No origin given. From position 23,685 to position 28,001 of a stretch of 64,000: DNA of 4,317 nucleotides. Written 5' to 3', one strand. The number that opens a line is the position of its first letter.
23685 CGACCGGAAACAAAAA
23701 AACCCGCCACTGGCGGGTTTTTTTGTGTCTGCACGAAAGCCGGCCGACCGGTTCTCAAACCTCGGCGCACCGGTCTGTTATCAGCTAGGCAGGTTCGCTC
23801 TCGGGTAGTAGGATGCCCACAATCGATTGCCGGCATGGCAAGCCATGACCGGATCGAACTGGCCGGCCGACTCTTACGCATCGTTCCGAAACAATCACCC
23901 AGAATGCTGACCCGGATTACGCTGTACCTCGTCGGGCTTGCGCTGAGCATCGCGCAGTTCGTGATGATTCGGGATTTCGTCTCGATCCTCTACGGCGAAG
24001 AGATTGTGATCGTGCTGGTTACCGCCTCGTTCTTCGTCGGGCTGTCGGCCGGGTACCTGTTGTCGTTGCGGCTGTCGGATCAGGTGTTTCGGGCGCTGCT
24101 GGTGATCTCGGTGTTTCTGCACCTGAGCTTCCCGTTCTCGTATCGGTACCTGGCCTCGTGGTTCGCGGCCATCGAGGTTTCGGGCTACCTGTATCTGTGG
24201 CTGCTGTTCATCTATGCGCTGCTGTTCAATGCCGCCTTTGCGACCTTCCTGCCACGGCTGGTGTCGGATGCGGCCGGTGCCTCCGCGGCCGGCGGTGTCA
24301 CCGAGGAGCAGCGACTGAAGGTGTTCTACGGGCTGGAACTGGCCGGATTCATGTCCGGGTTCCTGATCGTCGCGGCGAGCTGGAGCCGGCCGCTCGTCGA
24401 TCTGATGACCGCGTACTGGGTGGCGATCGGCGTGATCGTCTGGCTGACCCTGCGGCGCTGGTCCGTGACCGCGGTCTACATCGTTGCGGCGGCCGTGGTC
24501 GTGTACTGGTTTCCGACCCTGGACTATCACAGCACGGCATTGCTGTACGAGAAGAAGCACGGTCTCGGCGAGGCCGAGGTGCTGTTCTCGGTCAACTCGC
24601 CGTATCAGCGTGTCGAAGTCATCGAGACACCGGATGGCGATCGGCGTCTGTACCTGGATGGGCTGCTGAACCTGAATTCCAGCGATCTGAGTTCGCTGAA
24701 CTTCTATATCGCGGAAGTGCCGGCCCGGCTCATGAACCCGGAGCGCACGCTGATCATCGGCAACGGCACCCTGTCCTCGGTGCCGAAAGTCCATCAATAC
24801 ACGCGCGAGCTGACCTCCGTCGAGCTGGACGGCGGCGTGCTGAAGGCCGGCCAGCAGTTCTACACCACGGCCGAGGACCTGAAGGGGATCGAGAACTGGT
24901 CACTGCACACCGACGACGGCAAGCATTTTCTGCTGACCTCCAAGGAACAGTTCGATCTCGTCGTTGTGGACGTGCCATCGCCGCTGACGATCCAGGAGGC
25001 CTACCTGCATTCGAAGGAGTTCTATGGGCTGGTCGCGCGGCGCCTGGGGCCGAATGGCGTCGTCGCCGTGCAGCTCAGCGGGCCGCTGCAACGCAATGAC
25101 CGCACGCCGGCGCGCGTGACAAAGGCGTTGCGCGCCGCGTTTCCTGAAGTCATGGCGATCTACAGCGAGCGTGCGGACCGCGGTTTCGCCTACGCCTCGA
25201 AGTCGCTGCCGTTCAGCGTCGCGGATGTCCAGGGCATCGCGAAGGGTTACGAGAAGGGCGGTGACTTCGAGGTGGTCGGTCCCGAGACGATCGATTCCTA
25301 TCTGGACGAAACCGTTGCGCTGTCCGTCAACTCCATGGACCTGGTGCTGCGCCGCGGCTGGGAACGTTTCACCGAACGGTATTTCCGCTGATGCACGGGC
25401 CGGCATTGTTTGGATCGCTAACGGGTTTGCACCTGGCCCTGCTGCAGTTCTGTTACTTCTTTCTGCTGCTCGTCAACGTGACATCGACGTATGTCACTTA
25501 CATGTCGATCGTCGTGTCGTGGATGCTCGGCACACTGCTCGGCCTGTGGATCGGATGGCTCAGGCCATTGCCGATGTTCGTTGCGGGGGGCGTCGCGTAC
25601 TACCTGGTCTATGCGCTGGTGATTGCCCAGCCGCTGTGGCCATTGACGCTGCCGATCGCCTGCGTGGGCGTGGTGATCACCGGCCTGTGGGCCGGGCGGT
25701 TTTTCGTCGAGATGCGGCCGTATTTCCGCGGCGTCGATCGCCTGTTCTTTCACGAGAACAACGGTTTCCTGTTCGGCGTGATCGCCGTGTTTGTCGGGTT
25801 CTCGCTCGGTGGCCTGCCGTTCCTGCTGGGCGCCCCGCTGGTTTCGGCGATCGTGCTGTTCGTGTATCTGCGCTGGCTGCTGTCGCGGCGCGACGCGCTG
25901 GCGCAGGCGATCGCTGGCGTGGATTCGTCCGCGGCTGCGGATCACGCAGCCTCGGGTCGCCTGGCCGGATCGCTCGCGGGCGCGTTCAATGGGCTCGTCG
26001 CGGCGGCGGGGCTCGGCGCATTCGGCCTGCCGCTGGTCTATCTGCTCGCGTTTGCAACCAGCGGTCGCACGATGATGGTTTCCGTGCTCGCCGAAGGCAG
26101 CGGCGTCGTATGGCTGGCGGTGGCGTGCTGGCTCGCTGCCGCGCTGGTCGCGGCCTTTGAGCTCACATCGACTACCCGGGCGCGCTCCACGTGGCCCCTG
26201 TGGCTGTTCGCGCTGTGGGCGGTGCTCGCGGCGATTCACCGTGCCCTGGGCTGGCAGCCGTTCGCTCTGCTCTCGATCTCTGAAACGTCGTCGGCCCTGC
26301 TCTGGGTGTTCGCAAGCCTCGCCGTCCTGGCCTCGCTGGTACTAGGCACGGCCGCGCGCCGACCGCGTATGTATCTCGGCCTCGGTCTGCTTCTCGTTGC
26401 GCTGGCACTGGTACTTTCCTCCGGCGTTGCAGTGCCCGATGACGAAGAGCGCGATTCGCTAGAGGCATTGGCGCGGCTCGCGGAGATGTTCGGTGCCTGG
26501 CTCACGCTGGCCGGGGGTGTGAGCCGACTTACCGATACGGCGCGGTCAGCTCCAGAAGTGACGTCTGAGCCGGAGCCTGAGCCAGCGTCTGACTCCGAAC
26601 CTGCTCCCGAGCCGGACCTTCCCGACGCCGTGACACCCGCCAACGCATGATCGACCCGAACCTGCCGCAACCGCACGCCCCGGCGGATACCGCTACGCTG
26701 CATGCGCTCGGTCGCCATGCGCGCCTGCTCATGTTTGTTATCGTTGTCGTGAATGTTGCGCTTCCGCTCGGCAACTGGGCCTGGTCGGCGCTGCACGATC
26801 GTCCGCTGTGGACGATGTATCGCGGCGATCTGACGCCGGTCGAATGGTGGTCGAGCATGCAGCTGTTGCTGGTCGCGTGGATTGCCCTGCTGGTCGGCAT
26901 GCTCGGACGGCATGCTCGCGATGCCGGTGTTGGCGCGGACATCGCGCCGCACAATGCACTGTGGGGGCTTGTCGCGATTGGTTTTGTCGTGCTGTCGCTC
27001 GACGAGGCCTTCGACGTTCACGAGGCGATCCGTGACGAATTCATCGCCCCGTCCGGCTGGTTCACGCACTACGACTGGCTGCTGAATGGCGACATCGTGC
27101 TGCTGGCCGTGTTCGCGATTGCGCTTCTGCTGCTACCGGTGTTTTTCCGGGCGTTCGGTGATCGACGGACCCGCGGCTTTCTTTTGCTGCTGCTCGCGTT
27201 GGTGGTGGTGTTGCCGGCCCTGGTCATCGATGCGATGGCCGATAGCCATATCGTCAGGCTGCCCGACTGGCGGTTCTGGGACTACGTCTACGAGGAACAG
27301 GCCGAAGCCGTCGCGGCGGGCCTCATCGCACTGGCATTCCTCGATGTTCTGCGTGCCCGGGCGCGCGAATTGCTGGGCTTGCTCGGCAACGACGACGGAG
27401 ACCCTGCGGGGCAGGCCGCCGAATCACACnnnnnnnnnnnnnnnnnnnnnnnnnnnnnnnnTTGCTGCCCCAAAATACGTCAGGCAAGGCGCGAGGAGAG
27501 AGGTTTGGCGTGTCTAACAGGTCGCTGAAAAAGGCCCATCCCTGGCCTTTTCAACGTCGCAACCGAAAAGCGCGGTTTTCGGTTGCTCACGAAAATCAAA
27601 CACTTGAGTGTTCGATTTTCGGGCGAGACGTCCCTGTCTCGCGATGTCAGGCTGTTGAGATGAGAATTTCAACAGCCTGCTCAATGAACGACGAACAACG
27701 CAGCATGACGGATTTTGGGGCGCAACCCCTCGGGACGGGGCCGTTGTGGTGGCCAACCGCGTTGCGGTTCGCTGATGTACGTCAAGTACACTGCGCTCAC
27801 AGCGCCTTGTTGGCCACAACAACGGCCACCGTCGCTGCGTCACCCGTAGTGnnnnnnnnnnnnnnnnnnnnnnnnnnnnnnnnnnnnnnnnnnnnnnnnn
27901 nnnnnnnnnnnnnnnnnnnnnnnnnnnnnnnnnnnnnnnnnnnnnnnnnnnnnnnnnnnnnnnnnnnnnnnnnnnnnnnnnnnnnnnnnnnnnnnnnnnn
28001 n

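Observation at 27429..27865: A 437-bp multi-hairpin element bounded by perfect inverted repeats lies between a stop codon and the dnaQ ribosome-binding site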

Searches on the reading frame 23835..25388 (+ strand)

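Call 69: search_protein_families(library=pfam, proteins=[window:23835-25388:+], max_evalue=0.001)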
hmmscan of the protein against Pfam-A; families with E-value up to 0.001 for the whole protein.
window:23835-25388:+ (518 aa): 1 family
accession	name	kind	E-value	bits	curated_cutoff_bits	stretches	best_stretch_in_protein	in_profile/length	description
PF01564.23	Spermine_synth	-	3.3e-14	53.3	22.9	1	292-442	8-159/186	Spermine/spermidine synthase domain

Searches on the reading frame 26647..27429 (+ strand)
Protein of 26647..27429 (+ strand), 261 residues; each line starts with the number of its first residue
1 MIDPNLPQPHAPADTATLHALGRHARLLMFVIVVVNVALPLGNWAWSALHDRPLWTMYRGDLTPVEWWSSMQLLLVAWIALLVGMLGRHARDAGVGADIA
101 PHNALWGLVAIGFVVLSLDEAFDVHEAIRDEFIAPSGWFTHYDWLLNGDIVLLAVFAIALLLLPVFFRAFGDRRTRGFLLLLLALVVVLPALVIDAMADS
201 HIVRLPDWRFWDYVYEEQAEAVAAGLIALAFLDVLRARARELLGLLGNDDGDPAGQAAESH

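Call 34: find_homologous_proteins(query=window:26647-27429:+, max_evalue=0.00001)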
Query window:26647-27429:+ (261 aa): 1 proteins with E <= 0.00001 among 8000 candidates.
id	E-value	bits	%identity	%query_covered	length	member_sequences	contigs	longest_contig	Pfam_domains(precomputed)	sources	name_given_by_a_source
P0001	5.3e-167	572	100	100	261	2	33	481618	-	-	-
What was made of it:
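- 26647..27432 (+): Upstream 261-aa ORF (predicted membrane protein, no relatives found). Its TAG stop (27430-27432) is made of the TA target duplication plus the first G of the MITE. Only its own cluster among 5.8 billion proteins (call 34).
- The upstream gene has no relatives (call 34).
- Tried and rejected: None (call 34).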

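Call 69: search_protein_families(library=pfam, proteins=[window:26647-27429:+], max_evalue=0.001)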
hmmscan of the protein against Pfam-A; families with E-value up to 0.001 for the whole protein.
window:26647-27429:+ (261 aa): 0 families
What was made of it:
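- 26647..27432 (+): No Pfam family (call 69).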

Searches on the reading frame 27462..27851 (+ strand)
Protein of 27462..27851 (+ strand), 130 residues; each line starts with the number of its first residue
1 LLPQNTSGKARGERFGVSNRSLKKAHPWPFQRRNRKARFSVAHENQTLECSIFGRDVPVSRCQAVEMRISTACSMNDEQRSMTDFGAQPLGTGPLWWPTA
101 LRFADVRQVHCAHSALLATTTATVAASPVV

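Call 51: find_homologous_proteins(query=window:27462-27851:+, max_evalue=0.001)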
Query window:27462-27851:+: 18 candidates shared short words with the query, none scored E <= 0.001.
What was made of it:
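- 27432..27862 (+): Outer MITE, 431 nt including the nested insert (265 nt without it plus the 166 inserted bases). No transposase. The ORF across it has no homologues (call 51).
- On MITE (non-autonomous derivative of a DDE transposon): The 130-aa internal ORF has no homologues (call 51).
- The ORF across the element has no homologues (call 51).
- Tried and rejected: None (call 51).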
